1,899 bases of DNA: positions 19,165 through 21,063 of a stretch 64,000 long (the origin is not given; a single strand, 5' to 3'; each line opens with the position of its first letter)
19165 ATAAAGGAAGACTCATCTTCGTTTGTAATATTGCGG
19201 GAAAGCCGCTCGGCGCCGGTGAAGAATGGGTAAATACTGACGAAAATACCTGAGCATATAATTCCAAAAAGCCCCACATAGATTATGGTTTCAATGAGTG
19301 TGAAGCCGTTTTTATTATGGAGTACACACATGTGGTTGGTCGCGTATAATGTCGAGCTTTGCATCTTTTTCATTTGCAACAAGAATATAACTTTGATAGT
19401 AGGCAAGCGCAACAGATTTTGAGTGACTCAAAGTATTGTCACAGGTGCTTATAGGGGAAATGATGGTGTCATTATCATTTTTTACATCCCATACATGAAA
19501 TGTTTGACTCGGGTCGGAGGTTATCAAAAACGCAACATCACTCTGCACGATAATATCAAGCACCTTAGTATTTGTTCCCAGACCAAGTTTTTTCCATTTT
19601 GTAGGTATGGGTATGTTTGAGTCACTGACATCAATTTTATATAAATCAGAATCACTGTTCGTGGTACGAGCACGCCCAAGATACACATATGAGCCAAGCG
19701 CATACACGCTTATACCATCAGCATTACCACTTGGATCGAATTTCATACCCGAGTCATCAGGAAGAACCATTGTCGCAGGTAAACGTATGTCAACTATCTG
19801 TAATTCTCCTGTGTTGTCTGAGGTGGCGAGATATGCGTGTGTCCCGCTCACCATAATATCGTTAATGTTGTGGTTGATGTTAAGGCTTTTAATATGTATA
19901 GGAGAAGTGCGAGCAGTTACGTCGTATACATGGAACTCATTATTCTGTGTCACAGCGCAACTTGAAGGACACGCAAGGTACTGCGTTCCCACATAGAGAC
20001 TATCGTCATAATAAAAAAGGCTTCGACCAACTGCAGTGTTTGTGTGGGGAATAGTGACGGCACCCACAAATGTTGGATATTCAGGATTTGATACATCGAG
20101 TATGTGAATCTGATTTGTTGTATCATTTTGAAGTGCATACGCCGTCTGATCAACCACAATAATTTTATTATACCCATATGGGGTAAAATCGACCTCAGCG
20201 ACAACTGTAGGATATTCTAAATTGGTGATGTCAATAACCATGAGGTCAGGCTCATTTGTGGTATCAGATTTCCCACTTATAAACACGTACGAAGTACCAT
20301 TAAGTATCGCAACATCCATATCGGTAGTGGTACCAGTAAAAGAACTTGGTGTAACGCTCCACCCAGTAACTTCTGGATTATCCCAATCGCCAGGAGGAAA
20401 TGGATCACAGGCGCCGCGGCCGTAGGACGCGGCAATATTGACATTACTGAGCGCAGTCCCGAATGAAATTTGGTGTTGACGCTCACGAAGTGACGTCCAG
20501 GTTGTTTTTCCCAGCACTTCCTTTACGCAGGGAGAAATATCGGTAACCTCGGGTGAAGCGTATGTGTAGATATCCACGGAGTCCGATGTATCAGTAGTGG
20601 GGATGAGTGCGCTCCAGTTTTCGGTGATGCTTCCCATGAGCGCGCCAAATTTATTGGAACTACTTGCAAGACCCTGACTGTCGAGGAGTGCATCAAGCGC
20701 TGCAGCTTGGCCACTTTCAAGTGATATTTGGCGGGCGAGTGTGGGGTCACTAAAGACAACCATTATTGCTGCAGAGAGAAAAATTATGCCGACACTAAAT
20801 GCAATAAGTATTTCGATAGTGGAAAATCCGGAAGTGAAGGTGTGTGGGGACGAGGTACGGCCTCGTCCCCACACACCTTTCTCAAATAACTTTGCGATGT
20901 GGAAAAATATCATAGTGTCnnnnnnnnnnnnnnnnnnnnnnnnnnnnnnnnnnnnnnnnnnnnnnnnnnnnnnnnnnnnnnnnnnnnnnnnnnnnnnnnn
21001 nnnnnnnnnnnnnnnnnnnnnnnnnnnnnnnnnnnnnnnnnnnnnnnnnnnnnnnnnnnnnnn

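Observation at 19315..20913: Type IV pilin-like protein fused to an LVIVD-repeat beta-propeller (possible pilus-tip adhesin)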

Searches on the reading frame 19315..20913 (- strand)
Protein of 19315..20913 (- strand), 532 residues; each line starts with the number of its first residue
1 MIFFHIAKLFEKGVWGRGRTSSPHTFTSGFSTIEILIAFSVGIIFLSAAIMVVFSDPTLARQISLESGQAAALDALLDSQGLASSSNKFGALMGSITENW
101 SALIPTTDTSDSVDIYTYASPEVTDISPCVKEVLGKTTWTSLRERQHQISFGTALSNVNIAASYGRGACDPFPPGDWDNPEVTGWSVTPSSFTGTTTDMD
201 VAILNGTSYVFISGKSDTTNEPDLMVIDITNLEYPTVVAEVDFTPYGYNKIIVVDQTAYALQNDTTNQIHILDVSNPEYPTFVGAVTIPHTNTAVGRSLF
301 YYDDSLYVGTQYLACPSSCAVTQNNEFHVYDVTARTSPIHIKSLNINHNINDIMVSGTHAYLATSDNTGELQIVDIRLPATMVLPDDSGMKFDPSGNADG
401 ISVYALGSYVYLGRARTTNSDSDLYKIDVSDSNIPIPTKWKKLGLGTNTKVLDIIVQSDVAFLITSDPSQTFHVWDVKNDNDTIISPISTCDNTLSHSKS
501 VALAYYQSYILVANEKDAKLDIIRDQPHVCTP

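Call 5: search_protein_families(library=pfam, proteins=[window:19315-20913:-], max_evalue=1)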
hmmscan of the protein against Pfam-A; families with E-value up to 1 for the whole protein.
window:19315-20913:- (532 aa): 7 families
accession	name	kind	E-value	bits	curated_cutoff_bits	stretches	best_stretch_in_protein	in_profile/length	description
PF08309.17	LVIVD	-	5.2e-11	42.2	20.2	2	351-384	5-36/42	LVIVD repeat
PF09826.15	Beta_propel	-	0.00061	19.2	22.4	1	254-367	27-132/495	Beta propeller domain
PF24807.1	WD40_CDC20-Fz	-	0.0027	17.5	200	1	320-512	24-194/292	CDC20/Fizzy WD40 domain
PF24817.1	WD40_WDHD1_1st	-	0.0072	16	109.9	0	319-375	194-250/291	WDHD1 first WD40 domain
PF04841.19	Vps16_N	-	0.0072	15.6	23.4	1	423-525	201-296/410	Vps16, N-terminal region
PF24805.1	EIF3I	-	0.013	15.1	200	0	228-376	86-217/324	EIF3I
PF24814.1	WD40_Prp19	-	0.013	15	320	1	322-380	154-210/281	Prp19 WD40 domain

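Call 6: search_protein_families(library=ncbifam, proteins=[window:19315-20913:-], max_evalue=1)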
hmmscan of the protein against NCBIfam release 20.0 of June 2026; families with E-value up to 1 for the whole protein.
window:19315-20913:- (532 aa): 2 families
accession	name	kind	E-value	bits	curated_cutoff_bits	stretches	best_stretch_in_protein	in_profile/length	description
TIGR04312.1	choice_anch_B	subfamily_domain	3.7e-05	23.2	100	1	321-498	49-234/364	choice-of-anchor B family protein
NF007848.0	PRK10557.1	equivalog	0.12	11.7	120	1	26-75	9-54/192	prepilin peptidase-dependent protein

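Call 7: find_homologous_proteins(query=window:19315-20913:-)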
Query window:19315-20913:- (532 aa): 113 proteins with E <= 0.001 among 8000 candidates.
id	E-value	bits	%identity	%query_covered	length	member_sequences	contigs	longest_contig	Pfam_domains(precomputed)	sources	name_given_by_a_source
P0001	0.0e+0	1198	100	100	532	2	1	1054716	PF08309.18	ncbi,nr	ncbi:hypothetical protein IPH92_00455 [Candidatus Kaiserbacteria bacterium]|nr:MAG: hypothetical pro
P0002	1.7e-288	976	81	100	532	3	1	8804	PF08309.18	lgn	-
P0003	3.5e-170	585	53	95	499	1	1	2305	PF09826.16,PF08309.18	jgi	jgi:hypothetical protein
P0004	2.5e-155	536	49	96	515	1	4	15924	PF08309.18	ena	-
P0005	2.1e-120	421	42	95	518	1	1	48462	PF08309.18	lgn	-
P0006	1.6e-119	418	43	95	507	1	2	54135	PF08309.18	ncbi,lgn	-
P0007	2.6e-110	388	41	96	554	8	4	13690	PF08309.18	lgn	-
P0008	3.2e-108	381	41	95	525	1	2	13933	-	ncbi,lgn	-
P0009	5.9e-107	377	41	97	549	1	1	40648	PF08309.18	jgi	jgi:hypothetical protein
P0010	1.2e-96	343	39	95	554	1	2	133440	PF08309.18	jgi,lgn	jgi:hypothetical protein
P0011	3.6e-93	331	39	94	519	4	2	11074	PF08309.18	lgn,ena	-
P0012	3.8e-93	331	39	95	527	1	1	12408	PF08309.18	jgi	jgi:hypothetical protein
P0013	4.1e-92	328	38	97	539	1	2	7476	-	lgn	-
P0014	6.1e-92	327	39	95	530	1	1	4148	PF08309.18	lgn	-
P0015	1.0e-91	326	38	95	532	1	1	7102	PF08309.18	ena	-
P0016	6.8e-89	317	39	95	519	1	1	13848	PF08309.18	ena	-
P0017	8.3e-88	314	38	95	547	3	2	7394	PF08309.18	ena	-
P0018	1.7e-87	313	37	95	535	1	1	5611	PF08309.18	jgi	jgi:hypothetical protein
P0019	1.8e-85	306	39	94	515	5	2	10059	PF08309.18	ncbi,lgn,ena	-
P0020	9.2e-85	304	38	95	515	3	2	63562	PF08309.18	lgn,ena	-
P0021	1.4e-82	296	37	96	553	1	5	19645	PF08309.18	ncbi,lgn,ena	-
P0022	5.6e-81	291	37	95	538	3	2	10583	PF08309.18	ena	-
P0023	1.7e-80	289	37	95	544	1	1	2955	PF08309.18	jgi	jgi:hypothetical protein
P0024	3.4e-80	288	36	95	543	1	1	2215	PF08309.18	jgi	-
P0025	3.2e-78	282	35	95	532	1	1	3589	PF08309.18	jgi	jgi:hypothetical protein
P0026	2.1e-77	279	37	95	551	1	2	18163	PF08309.18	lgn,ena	-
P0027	1.9e-76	276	35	95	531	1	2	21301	PF08309.18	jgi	jgi:hypothetical protein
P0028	5.9e-76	274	36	94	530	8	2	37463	PF08309.18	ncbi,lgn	-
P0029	1.8e-74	270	37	93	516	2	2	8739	PF08309.18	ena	-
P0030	3.1e-74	269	34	97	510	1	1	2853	PF08309.18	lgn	-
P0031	5.9e-74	268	35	95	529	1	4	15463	PF08309.18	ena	-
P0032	9.6e-73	264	34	94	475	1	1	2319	PF08309.18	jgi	-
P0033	4.0e-72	262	32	95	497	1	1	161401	PF08309.18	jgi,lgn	jgi:hypothetical protein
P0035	1.8e-71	260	32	95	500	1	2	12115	PF08309.18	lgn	-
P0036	6.2e-71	258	34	95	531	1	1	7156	PF08309.18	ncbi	-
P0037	1.4e-70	257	35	87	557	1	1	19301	PF08309.18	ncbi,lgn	-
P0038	5.7e-68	248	34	94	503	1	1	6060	PF08309.18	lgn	-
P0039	1.0e-67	247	34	92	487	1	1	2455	PF08309.18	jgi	-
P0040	1.3e-67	247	36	95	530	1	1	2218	PF08309.18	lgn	-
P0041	6.2e-67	245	34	95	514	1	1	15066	PF08309.18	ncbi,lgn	-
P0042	1.8e-66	243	35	95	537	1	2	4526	PF08309.18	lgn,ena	-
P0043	4.1e-63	232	29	95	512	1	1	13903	PF08309.18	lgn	-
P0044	8.2e-63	231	29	95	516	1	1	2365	PF08309.18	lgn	-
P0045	1.9e-61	227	32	95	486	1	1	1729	PF08309.18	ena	-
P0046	2.8e-61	226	32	95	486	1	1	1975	PF08309.18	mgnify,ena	mgnify:CR=1 FL=1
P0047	5.7e-61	225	33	95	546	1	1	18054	PF08309.18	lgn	-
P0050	5.8e-58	215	35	93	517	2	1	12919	PF08309.18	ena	-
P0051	9.6e-58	214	30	95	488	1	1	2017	PF08309.18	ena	-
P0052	5.1e-57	212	31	95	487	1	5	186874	PF08309.18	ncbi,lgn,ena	ncbi:MAG: hypothetical protein AAB500_02515 [Patescibacteria group bacterium]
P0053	2.0e-56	210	30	94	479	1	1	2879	PF08309.18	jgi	jgi:type II secretory pathway pseudopilin PulG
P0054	2.7e-55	206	31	95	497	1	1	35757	PF08309.18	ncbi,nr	ncbi:hypothetical protein HZA26_03870 [Candidatus Nomurabacteria bacterium]|nr:hypothetical protein 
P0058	1.1e-49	188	31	94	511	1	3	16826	PF08309.18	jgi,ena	-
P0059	1.5e-49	187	29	95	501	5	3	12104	PF08309.18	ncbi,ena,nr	ncbi:hypothetical protein KC727_03020 [Candidatus Kaiserbacteria bacterium]|nr:hypothetical protein 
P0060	5.4e-48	182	31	85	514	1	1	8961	PF08309.18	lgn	-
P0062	8.9e-47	178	32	84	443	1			PF08309.18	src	-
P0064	9.4e-45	172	31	97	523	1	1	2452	PF07963.18,PF08309.18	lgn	-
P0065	5.6e-43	166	28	94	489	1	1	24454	PF08309.18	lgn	-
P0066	7.1e-42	162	32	85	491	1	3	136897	PF08309.18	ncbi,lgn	-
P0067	9.5e-42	162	29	97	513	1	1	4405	PF08309.18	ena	-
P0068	5.4e-40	156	31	85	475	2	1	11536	PF08309.18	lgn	-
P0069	9.2e-40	155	30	85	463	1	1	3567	PF08309.18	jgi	jgi:hypothetical protein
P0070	3.3e-37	147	28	97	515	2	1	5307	PF08309.18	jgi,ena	-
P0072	1.3e-36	145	29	93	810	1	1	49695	PF08309.18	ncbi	-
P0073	1.3e-36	145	28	86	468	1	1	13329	PF08309.18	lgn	-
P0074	6.7e-36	142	30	84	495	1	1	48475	PF08309.18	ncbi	-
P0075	3.4e-35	140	27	95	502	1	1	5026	PF07963.18,PF08309.18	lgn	-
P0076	3.5e-34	137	29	96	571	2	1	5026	PF08309.18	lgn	-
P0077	6.4e-31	126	28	85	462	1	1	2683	PF08309.18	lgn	-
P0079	1.7e-27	115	34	49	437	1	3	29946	PF08309.18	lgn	-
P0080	5.5e-23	100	35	42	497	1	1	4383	PF08309.18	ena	-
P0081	8.8e-22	96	32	48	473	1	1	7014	PF08309.18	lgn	-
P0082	3.1e-21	94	25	85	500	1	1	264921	PF08309.18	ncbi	-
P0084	7.1e-20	89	24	85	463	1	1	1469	PF22494.4,PF07963.18,PF05694.18,PF09826.16,PF08309.18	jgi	jgi:prepilin-type N-terminal cleavage/methylation domain-containing protein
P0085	6.4e-19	86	25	88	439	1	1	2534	PF09826.16,PF08309.18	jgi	jgi:hypothetical protein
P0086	9.1e-19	86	28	60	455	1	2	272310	PF08309.18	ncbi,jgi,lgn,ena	-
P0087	5.8e-18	83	27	84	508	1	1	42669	PF08309.18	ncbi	-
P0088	5.1e-17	80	27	66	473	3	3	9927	PF09826.16,PF08309.18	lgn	-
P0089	5.4e-17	80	25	54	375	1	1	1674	PF08309.18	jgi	-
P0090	2.6e-13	68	28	30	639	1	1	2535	PF09826.16,PF08309.18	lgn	-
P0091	1.2e-11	62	30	35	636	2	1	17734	PF09826.16,PF08309.18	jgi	-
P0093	4.8e-11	60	28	40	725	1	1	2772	PF22494.4,PF09826.16,PF08309.18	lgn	-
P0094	1.6e-10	59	24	80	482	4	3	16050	PF09826.16,PF08309.18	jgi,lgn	-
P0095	4.3e-10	57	32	19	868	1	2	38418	PF09826.16,PF08309.18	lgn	-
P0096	6.3e-10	57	22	50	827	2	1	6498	PF13860.13,PF09826.16,PF08309.18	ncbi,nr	ncbi:MAG: hypothetical protein DHS20C21_13190 [Gemmatimonadota bacterium]|nr:MAG: hypothetical prote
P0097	7.6e-10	56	22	42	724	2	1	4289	PF09826.16,PF08309.18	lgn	-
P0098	1.3e-8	52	22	61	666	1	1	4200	PF09826.16,PF08309.18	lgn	-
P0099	3.9e-8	51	23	53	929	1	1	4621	PF13715.13,PF05694.18,PF13620.13,PF08309.18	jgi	jgi:hypothetical protein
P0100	5.6e-8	50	30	29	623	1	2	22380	PF08309.18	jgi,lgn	-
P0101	6.1e-8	50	25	46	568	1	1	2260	PF09826.16,PF08309.18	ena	-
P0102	2.3e-7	48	25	43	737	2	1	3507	PF09826.16,PF08309.18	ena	-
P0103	1.4e-6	46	26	57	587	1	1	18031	PF22494.4,PF10282.16,PF05694.18,PF23388.2,PF08309.18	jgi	jgi:hypothetical protein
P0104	2.4e-6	45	27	32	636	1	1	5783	PF08309.18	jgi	jgi:hypothetical protein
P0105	7.2e-6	43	25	41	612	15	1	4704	PF05694.18,PF09826.16,PF08309.18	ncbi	ncbi:MAG: LVIVD repeat-containing protein [Candidatus Aminicenantales bacterium]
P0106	1.1e-5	43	24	47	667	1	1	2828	PF09826.16,PF08309.18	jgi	jgi:hypothetical protein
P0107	1.1e-5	43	28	44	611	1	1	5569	PF09826.16,PF08309.18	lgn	-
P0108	1.9e-5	42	21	47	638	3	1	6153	PF09826.16,PF08309.18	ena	-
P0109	2.6e-5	41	24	39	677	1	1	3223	PF09826.16,PF08309.18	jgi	jgi:hypothetical protein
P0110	4.4e-5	41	23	48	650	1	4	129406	PF05694.18,PF09826.16,PF08309.18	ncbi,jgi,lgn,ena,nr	ncbi:MAG TPA: hypothetical protein PK014_09465 [Thermoanaerobaculia bacterium]|nr:hypothetical prote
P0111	8.6e-5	40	30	33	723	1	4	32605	PF13585.13,PF09826.16,PF08309.18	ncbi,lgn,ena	-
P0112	2.5e-4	38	26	37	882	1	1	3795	PF07679.23,PF13895.13,PF13927.13,PF00047.32,PF09826.16,PF08309.18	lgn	-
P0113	4.8e-4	37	26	40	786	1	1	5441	PF09826.16,PF08309.18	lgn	-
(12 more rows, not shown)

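Call 21: predict_structure(alignment_id=A1)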
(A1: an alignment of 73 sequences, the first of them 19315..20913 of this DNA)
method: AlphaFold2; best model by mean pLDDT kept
length: 532 residues; sequences in the alignment: 73
mean_pLDDT: 87.3   pTM: 0.82
mean pLDDT of the five models: 87.3, 87.2, 86.3, 85.8, 85.0
residues with pLDDT >= 90: 352; 70-90: 118; 50-70: 23; < 50: 39
segments of 3 or more residues with pLDDT < 50: 1-29, 58-65
pLDDT, mean of each block of 10 residues (from residue 1): 42 41 47 75 80 53 55 87 89 90 66 77 93 92 88 92 87 91 90 91 95 90 95 96 94 97 96 97 96 93 97 85 91 96 95 97 97 96 93 95 97 93 96 95 95 97 96 93 91 90 95 92 87 59
secondary structure, 60 per line:
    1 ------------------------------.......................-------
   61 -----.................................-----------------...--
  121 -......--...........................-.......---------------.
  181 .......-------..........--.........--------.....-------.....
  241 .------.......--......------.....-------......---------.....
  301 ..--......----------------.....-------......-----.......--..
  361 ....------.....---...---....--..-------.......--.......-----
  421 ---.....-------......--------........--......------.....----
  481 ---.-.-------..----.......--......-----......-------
elements in order: H31-53 H66-98 E116-118 E122-127 E130-141 E145-156 H158-164 E180-187 E195-204 E207-215 E224-228 E236-241 E248-254 E257-262 E269-273 E281-286 E296-302 E305-310 E327-331 E339-344 E350-356 E359-364 E371-375 H385-388 E400-406 E409-415 E424-428 E436-441 E450-457 E460-465 E472-476 E500-506 E509-514 E520-525

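Call 23: search_solved_structures(query=A1, max_evalue=1)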
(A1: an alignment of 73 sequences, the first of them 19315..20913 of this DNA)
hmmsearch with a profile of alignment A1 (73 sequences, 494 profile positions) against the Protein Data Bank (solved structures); distinct sequences matched with E-value up to 1: 18.
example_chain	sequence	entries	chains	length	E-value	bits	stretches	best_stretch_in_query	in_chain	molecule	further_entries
7tgg_A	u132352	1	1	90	0.0055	18.5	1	7-66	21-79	Geopilin domain 1 protein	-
6emk_B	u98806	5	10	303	0.015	17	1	290-450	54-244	Target of rapamycin complex subunit LST8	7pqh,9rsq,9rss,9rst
5iwl_B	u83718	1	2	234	0.022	16.5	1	254-299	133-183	5F9 diabody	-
9egp_A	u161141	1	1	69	0.031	16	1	9-49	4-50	Geopilin domain 1 protein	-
1jm6_A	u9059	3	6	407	0.2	13.3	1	265-329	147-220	Pyruvate dehydrogenase kinase, isozyme 2 | Pyruvate dehydrogenase [lipoamide] kinase isozyme 2, mitochondrial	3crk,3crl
5hrm_A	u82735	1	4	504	0.42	12.3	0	191-310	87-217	Haloalkylphosphorus hydrolase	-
9m3u_A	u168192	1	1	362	0.44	12.2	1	265-321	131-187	[Pyruvate dehydrogenase (acetyl-transferring)] kinase isozyme 2, mitochondrial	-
9m3t_A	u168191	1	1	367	0.45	12.2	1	265-321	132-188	[Pyruvate dehydrogenase (acetyl-transferring)] kinase isozyme 2, mitochondrial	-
9m3r_A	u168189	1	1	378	0.47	12.2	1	265-321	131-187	[Pyruvate dehydrogenase (acetyl-transferring)] kinase isozyme 2, mitochondrial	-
2btz_A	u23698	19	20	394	0.49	12.1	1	265-321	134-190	PYRUVATE DEHYDROGENASE KINASE ISOENZYME 2 | PYRUVATE DEHYDROGENSAE KINASE ISOENZYME 2 | [Pyruvate dehydrogenase (acetyl-transferring)] kinase isozyme 2, mitocho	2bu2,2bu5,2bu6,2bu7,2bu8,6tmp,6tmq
6cue_4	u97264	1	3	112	0.5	12.1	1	261-299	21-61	vFP7.04 light chain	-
4mp2_A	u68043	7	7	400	0.5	12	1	265-321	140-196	[Pyruvate dehydrogenase [lipoamide]] kinase isozyme 2, mitochondrial | [Pyruvate dehydrogenase (acetyl-transferring)] kinase isozyme 2, mitochondrial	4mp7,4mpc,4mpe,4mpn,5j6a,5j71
4v26_A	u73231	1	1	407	0.52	12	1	265-321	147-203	[PYRUVATE DEHYDROGENASE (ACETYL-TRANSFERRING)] KINASE ISOZYME 2, MITOCHONDRIAL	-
4v25_A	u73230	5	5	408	0.52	12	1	265-321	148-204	[PYRUVATE DEHYDROGENASE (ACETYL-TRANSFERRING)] KINASE ISOZYME 2, MITOCHONDRIAL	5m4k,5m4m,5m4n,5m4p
6lil_A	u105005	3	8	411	0.53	12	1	265-321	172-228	[Pyruvate dehydrogenase (acetyl-transferring)] kinase isozyme 2, mitochondrial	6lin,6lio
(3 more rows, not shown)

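Call 24: find_encoding_contigs(protein=P0010, flank=7000, max_places=1)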
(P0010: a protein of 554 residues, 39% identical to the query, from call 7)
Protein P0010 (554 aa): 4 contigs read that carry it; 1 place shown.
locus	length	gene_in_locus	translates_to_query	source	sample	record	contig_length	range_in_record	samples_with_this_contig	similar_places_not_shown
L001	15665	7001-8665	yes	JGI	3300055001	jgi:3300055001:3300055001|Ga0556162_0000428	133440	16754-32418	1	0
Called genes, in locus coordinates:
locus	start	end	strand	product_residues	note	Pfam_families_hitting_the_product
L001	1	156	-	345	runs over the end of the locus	PF00512:HisKA, PF02518:HATPase_c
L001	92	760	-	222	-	PF00072:Response_reg, PF00486:Trans_reg_C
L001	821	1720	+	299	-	PF02424:ApbE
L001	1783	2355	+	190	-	-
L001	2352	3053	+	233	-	PF00970:FAD_binding_6, PF00175:NAD_binding_1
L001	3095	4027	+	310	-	PF03724:META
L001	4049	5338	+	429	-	PF00437:T2SSE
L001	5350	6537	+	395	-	PF00482:T2SSF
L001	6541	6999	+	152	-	PF07963:N_methyl (weak), PF12019:GspH (weak)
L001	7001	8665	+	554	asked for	PF08309:LVIVD (faint)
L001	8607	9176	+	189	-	PF07963:N_methyl (faint)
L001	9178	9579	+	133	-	-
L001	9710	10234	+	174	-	PF07963:N_methyl (weak)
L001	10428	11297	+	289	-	-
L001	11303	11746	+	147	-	PF18936:DUF5684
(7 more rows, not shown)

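Call 25: find_encoding_contigs(protein=P0033, flank=7000, max_places=1)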
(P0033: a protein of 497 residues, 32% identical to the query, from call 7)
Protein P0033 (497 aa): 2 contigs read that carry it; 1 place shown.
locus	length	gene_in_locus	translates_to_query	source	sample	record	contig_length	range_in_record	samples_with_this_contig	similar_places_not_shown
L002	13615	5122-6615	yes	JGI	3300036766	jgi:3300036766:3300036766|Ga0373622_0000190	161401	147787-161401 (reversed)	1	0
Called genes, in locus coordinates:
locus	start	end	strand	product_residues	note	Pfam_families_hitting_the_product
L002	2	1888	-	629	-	?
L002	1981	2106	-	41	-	-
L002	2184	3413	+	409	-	PF00437:T2SSE, PF25199:nSTAND_NTPase5 (weak), PF13173:AAA_14 (faint)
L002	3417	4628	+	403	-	PF00482:T2SSF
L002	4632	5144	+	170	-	PF07963:N_methyl (weak)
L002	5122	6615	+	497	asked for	PF08309:LVIVD (weak)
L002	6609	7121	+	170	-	PF07963:N_methyl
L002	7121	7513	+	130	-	-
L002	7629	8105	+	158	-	PF07963:N_methyl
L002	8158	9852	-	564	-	PF03717:PBP_dimer, PF00905:Transpeptidase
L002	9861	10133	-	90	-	-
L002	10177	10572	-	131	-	-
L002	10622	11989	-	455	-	PF00206:Lyase_1, PF08328:ASL_C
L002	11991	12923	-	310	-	PF01259:SAICAR_synt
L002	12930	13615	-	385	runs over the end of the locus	PF00586:AIRS (weak), PF02769:AIRS_C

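Call 26: find_encoding_contigs(protein=P0052, flank=7000, max_places=1)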
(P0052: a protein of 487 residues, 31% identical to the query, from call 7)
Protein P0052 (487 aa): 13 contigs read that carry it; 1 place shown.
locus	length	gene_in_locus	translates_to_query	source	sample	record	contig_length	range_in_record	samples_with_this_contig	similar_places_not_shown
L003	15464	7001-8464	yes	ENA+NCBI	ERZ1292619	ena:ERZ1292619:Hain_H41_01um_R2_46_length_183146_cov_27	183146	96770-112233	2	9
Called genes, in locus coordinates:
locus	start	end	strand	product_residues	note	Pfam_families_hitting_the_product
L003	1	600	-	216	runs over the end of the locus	-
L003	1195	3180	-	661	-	PF19403:SpaA_2 (faint), PF24514:SpaA_4, PF01471:PG_binding_1 (faint), PF24514:SpaA_4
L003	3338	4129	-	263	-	-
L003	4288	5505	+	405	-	PF00437:T2SSE, PF20720:nSTAND3 (weak), PF25199:nSTAND_NTPase5 (faint)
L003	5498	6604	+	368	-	PF00482:T2SSF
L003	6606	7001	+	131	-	PF07963:N_methyl (weak)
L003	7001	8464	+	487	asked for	PF08309:LVIVD (faint)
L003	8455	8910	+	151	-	PF07963:N_methyl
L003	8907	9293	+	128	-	-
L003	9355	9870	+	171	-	PF07963:N_methyl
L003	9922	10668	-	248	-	-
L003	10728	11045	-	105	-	PF00829:Ribosomal_L21p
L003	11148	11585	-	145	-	PF01042:Ribonuc_L-PSP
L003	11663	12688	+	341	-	PF01594:AI-2E_transport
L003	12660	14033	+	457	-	PF01921:tRNA-synt_1f (faint), PF01406:tRNA-synt_1e, PF09334:tRNA-synt_1g (faint)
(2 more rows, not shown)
